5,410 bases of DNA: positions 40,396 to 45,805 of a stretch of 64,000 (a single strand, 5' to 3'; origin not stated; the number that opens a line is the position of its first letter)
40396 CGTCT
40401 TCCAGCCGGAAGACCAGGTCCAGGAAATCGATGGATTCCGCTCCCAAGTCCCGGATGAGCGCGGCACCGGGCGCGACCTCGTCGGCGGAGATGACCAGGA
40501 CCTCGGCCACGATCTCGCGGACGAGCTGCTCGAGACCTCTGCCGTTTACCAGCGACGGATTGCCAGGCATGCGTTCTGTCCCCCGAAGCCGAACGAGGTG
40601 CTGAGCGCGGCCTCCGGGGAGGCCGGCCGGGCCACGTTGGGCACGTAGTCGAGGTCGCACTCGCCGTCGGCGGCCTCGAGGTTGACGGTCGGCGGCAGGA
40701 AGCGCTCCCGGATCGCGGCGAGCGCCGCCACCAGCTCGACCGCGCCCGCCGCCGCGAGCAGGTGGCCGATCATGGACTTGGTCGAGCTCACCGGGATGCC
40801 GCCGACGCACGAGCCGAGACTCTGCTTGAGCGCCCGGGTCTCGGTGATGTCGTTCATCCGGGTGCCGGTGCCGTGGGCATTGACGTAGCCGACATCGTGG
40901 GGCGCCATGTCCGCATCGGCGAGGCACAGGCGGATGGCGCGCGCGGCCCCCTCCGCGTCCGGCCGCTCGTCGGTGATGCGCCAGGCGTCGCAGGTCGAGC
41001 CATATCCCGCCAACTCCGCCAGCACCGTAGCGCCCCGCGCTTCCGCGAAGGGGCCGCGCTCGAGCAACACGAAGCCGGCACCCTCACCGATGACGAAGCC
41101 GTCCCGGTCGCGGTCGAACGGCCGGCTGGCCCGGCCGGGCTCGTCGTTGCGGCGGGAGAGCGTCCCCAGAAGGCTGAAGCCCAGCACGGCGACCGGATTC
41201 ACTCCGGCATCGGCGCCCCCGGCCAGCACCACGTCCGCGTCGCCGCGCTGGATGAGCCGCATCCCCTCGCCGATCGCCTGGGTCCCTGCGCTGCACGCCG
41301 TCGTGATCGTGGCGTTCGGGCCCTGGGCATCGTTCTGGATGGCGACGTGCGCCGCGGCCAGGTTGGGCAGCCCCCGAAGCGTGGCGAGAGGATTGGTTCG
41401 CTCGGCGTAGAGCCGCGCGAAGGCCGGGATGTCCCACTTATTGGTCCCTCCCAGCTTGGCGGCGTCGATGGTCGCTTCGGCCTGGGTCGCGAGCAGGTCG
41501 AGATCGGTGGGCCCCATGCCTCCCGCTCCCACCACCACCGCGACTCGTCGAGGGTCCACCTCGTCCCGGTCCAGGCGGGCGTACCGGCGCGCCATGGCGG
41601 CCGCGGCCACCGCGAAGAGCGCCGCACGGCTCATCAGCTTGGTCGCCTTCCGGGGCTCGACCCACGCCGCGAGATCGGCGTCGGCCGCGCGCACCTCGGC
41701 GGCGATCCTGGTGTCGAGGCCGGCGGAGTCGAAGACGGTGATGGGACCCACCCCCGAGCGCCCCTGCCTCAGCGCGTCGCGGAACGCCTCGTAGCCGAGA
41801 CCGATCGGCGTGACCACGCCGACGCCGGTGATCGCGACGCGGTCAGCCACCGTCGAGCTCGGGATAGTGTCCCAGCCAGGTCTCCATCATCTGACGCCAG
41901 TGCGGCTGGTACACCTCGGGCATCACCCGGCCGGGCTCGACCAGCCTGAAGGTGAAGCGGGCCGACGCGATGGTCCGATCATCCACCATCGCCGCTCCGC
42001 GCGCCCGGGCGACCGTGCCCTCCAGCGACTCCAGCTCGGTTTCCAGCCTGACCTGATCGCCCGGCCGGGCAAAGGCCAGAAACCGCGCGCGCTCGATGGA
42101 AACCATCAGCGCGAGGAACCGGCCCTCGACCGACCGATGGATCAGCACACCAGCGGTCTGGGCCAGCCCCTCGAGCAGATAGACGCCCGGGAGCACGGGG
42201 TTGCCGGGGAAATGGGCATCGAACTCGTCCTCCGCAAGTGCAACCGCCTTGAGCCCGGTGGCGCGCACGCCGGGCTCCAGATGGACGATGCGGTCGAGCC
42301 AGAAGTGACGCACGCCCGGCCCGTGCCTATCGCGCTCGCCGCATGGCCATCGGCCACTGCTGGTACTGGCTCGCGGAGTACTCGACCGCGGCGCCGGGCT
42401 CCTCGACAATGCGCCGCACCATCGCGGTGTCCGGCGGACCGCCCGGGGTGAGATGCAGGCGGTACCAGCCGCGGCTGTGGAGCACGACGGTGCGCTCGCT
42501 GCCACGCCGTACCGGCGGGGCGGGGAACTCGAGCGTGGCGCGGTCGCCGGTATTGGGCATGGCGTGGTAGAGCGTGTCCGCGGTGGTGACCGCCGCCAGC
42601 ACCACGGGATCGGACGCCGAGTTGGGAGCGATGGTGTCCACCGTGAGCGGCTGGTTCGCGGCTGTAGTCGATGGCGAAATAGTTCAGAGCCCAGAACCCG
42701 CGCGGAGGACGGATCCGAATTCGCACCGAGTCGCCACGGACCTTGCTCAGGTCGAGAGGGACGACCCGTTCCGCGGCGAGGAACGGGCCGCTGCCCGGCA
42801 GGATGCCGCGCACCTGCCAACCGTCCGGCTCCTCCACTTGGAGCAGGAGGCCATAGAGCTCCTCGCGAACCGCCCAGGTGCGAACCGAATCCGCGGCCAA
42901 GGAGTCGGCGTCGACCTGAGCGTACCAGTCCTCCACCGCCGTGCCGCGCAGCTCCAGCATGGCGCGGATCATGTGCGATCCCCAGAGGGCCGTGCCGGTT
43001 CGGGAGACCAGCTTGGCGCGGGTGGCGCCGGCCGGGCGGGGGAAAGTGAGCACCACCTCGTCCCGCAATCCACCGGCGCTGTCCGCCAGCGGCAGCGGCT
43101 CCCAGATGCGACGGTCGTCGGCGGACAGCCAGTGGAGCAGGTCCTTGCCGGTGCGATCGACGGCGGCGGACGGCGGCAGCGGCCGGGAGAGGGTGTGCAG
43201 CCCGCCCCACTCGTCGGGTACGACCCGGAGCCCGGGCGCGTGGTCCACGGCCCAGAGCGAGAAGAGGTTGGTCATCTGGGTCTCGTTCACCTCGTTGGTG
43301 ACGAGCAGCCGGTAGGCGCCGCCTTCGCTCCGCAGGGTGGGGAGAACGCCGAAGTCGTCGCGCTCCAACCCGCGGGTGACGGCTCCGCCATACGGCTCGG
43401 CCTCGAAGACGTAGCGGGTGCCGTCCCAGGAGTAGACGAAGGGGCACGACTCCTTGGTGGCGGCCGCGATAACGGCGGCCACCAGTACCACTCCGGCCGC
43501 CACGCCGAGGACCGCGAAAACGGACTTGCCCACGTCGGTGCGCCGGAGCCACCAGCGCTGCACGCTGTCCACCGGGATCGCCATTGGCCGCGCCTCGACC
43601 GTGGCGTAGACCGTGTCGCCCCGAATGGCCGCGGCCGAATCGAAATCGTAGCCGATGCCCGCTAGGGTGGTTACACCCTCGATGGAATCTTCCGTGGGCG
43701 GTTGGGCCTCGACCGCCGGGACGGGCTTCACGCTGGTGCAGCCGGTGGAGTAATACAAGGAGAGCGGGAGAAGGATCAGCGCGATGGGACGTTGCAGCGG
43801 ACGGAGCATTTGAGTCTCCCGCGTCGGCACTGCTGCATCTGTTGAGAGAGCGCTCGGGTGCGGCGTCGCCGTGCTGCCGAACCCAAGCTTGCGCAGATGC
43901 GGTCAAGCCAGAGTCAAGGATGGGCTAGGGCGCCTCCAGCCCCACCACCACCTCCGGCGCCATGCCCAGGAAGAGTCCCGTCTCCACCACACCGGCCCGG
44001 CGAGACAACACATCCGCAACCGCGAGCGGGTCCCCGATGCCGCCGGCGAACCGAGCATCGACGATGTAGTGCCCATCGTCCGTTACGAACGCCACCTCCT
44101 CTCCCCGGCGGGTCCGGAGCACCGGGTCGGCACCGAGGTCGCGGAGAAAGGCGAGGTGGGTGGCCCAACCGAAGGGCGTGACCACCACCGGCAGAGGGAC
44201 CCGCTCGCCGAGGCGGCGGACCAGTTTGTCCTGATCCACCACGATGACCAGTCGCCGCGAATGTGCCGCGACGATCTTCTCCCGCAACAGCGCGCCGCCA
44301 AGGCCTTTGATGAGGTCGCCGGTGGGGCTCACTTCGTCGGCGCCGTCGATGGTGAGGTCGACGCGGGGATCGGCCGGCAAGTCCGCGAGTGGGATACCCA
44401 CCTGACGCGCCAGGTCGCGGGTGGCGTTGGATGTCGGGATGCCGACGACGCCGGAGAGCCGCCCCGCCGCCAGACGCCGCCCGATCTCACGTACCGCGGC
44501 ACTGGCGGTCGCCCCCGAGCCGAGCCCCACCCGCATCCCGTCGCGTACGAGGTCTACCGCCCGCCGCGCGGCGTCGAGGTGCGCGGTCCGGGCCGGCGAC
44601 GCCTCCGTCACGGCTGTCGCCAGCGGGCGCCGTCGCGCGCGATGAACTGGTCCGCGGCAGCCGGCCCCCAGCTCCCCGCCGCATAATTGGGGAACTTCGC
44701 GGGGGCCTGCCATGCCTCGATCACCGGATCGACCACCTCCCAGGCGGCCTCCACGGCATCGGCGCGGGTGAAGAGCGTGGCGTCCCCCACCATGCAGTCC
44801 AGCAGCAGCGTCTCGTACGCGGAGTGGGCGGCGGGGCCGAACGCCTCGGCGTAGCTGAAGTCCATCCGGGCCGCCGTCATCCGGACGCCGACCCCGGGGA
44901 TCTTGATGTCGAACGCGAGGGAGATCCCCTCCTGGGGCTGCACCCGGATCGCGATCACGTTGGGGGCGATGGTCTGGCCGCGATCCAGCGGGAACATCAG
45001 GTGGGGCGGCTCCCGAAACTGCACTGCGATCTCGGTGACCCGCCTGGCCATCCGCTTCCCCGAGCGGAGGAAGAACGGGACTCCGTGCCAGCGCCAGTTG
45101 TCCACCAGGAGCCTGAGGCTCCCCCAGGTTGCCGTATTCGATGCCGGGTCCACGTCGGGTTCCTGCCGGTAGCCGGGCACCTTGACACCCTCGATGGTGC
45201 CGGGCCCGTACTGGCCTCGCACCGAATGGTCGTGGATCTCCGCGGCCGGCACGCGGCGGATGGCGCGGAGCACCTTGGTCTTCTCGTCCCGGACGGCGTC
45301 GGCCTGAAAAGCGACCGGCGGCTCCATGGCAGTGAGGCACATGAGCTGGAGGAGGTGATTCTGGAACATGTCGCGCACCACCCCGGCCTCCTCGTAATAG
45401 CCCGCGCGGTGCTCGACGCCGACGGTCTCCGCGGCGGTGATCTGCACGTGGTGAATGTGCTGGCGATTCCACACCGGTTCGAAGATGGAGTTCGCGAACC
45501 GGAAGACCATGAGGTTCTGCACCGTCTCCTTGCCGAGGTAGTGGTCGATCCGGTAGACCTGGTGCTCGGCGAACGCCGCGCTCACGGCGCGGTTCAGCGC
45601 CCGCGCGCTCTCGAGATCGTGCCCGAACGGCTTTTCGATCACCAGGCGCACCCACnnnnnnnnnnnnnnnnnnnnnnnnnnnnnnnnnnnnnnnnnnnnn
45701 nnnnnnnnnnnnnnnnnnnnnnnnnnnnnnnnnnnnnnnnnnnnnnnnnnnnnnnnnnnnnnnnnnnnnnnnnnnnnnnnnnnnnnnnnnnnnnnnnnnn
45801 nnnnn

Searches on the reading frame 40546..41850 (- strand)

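Call 56: search_protein_families(library=pfam, proteins=[window:40546-41850:-], max_evalue=0.001)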
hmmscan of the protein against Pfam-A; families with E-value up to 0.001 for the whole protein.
window:40546-41850:- (434 aa): 3 families
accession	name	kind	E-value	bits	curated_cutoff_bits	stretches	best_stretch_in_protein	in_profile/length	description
PF00109.32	ketoacyl-synt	-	7.3e-43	147.4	20.8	1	3-266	2-249/252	Beta-ketoacyl synthase, N-terminal domain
PF02801.28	Ketoacyl-synt_C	-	1e-35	122.7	20.8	1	277-392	1-119/119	Beta-ketoacyl synthase, C-terminal domain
PF00108.29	Thiolase_N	-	1.5e-05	25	26.4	1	169-213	68-112/260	Thiolase, N-terminal domain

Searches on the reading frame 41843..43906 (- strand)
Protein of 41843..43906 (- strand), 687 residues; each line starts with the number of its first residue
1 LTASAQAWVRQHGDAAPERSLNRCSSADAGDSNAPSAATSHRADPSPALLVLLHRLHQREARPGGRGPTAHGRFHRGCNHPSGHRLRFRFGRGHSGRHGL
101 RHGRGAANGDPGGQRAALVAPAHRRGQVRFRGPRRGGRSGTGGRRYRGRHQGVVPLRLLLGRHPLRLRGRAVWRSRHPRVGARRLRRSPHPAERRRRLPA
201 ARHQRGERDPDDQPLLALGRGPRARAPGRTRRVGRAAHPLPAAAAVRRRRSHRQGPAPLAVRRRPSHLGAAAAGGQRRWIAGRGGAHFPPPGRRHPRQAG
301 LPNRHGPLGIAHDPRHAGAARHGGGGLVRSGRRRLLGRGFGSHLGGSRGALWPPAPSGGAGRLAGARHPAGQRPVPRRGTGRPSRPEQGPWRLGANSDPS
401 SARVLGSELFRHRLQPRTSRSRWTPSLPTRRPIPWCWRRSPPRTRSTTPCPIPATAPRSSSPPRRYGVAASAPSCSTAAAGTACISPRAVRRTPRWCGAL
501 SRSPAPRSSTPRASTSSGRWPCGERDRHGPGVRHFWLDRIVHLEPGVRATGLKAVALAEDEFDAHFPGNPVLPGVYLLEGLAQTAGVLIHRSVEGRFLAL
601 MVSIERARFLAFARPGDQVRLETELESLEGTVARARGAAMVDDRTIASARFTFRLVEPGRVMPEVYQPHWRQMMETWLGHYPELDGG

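Call 56: search_protein_families(library=pfam, proteins=[window:41843-43906:-, window:42142-43830:-], max_evalue=0.001)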
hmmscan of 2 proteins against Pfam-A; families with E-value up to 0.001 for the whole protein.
window:41843-43906:- (687 aa): 1 family
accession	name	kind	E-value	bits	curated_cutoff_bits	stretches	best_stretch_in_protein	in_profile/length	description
PF07977.19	FabA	-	4.5e-16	59.2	23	1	537-649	9-137/138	FabA-like domain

window:42142-43830:- (562 aa): 0 families

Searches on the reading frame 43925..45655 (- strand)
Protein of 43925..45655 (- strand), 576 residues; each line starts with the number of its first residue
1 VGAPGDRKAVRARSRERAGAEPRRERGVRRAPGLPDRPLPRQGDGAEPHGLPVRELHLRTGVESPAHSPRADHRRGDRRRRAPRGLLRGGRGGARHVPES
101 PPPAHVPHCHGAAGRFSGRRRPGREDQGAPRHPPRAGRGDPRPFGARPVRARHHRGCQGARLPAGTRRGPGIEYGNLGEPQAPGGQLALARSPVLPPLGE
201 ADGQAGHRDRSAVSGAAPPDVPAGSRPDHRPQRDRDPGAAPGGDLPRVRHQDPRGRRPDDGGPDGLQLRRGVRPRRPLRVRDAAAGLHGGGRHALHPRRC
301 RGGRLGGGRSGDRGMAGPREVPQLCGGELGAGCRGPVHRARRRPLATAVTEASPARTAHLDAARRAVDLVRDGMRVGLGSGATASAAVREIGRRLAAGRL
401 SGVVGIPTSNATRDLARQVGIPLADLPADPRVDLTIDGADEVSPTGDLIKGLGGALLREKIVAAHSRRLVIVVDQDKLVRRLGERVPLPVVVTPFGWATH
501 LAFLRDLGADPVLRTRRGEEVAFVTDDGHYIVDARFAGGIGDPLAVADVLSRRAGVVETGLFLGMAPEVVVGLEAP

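Call 56: search_protein_families(library=pfam, proteins=[window:43925-45655:-], max_evalue=0.001)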
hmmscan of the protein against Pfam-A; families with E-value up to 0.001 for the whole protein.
window:43925-45655:- (576 aa): 1 family
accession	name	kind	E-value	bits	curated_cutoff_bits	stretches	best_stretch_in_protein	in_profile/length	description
PF06026.20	Rib_5-P_isom_A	-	8e-56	188.8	26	1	404-573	1-170/173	Ribose 5-phosphate isomerase A (phosphoriboisomerase A)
